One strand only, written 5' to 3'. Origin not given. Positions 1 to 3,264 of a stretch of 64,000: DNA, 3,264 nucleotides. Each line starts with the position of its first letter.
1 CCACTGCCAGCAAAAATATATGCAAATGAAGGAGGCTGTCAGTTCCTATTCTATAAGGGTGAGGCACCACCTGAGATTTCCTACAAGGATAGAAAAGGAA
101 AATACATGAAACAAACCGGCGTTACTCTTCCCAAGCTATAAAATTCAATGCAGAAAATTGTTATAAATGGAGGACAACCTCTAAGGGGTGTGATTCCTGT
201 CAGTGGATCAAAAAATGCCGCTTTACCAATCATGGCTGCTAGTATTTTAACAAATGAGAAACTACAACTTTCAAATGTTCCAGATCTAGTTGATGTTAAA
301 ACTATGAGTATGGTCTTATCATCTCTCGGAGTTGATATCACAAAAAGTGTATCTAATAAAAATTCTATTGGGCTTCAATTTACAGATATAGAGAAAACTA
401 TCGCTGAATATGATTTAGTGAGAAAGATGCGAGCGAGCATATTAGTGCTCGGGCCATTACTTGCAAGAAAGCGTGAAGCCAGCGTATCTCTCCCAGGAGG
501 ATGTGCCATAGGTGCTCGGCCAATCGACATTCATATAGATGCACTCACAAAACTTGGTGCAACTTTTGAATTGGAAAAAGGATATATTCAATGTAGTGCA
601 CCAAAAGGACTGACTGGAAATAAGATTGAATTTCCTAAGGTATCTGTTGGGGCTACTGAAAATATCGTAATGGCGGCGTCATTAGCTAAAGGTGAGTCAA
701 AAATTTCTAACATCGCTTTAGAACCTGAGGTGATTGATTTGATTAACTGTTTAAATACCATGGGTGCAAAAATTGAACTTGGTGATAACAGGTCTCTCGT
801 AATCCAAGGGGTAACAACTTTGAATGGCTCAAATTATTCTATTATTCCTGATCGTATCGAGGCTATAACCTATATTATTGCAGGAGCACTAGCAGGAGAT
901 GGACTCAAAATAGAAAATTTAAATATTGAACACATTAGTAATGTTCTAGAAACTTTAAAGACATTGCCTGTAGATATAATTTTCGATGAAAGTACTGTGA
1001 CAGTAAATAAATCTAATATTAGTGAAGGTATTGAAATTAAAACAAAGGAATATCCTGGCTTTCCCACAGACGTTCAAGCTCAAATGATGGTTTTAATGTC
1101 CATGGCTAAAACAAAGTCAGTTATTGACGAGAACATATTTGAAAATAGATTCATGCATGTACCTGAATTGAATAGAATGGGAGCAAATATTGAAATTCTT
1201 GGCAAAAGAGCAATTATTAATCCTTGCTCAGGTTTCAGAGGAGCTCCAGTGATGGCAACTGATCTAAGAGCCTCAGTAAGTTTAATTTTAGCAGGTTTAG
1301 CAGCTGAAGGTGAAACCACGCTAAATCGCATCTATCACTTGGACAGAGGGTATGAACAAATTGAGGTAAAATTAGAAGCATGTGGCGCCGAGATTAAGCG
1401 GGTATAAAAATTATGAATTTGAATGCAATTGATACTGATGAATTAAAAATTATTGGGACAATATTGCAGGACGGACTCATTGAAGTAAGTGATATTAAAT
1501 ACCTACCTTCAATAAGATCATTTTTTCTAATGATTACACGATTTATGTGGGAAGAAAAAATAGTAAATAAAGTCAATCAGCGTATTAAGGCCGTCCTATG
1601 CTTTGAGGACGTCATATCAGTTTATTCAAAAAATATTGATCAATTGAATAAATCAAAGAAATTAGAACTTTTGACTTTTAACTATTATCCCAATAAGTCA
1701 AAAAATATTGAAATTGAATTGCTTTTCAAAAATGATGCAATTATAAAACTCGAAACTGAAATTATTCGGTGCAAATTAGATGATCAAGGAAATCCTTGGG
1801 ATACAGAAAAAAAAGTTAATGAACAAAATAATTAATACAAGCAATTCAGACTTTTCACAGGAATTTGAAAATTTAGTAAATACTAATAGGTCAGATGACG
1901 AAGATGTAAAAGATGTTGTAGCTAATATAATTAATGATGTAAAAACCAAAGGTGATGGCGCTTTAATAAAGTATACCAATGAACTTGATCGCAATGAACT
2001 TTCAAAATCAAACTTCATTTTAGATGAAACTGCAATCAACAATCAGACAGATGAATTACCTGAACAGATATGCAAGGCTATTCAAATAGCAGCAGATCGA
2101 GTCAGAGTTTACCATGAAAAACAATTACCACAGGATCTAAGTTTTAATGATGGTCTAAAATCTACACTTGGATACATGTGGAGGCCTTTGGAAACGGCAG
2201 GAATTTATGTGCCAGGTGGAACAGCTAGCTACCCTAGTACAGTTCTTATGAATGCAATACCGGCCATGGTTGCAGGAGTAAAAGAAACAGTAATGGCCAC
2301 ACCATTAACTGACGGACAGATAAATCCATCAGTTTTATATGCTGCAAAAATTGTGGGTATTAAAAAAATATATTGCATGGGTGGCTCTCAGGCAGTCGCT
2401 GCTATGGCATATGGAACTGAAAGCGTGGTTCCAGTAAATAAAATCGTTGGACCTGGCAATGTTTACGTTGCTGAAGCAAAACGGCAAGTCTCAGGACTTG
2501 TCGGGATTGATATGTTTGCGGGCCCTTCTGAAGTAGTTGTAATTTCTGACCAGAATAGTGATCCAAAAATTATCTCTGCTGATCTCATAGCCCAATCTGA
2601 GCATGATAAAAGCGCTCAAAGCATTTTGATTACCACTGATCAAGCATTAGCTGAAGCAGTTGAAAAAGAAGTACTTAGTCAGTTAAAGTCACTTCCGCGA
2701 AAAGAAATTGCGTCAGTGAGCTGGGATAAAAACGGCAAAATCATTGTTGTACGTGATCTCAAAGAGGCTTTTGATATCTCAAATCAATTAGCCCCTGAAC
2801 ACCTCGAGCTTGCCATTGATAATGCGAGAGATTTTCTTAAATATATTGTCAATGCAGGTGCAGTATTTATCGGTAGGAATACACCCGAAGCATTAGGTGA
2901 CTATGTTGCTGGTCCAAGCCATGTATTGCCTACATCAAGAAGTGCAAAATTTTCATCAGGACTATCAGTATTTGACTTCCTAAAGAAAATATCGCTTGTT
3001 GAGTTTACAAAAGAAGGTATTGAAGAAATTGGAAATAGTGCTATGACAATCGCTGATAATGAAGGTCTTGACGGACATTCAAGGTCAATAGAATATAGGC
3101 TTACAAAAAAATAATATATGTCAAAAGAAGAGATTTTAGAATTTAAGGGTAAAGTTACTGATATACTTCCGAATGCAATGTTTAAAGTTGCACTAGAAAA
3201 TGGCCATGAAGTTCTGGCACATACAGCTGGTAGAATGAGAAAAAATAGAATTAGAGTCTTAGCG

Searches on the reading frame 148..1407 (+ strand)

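Call 33: search_protein_families(library=pfam, proteins=[window:148-1407:+], max_evalue=0.00001)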
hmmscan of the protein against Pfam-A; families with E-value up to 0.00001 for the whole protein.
window:148-1407:+ (419 aa): 1 family
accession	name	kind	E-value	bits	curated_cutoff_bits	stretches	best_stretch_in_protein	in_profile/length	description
PF00275.25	EPSP_synthase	-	2.8e-95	319.9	22.8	1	7-409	2-417/417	EPSP synthase (3-phosphoshikimate 1-carboxyvinyltransferase)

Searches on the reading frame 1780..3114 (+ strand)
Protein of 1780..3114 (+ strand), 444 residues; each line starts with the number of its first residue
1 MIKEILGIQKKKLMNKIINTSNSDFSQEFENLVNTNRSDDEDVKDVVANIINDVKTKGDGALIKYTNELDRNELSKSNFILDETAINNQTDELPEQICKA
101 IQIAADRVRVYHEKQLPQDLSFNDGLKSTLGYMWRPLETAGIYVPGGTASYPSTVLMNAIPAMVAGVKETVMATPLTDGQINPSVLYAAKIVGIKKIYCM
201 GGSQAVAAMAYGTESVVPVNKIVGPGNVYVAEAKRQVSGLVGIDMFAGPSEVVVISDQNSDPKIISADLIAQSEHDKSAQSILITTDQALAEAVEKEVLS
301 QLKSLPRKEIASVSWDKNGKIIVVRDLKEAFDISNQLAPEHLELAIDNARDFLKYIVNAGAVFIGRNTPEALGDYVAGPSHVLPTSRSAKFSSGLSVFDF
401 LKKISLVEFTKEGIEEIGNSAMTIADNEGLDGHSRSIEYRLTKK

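Call 33: search_protein_families(library=pfam, proteins=[window:1780-3114:+], max_evalue=0.00001)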
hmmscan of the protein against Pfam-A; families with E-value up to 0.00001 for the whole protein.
window:1780-3114:+ (444 aa): 1 family
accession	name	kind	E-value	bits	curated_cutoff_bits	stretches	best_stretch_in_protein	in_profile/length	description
PF00815.25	Histidinol_dh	-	1.2e-164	548.6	27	1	36-441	4-411/411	Histidinol dehydrogenase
